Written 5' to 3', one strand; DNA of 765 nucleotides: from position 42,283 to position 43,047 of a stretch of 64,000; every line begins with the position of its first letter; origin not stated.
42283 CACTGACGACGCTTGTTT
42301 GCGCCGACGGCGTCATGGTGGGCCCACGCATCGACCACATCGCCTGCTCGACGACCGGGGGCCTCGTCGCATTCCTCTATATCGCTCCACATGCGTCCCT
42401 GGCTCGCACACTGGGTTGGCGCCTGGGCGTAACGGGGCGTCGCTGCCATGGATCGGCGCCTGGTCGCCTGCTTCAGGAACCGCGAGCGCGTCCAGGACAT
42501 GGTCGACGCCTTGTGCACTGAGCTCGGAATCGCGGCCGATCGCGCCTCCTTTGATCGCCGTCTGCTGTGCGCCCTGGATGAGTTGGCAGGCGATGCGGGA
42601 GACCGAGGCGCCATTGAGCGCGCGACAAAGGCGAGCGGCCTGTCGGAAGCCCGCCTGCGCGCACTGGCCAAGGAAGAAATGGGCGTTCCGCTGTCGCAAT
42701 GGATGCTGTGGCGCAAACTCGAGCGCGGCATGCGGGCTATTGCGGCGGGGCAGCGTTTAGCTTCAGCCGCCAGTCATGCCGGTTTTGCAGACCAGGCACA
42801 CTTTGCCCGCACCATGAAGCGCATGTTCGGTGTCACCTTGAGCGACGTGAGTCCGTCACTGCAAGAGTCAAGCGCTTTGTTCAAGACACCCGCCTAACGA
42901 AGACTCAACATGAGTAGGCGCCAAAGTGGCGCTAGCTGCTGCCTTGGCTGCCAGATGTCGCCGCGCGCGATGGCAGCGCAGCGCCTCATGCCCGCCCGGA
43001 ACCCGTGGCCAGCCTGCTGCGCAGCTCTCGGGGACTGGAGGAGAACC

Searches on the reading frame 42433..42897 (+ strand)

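Call 64: search_protein_families(library=pfam, proteins=[window:42433-42897:+])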
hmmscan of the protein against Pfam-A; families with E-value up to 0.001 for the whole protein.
window:42433-42897:+ (154 aa): 2 families
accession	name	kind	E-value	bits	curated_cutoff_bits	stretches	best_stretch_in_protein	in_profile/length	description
PF12833.13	HTH_18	-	1.8e-14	54.2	33.6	1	66-138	3-76/80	Helix-turn-helix domain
PF00165.29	HTH_AraC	-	2.5e-06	27.9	26.6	1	107-137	9-38/42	Bacterial regulatory helix-turn-helix proteins, AraC family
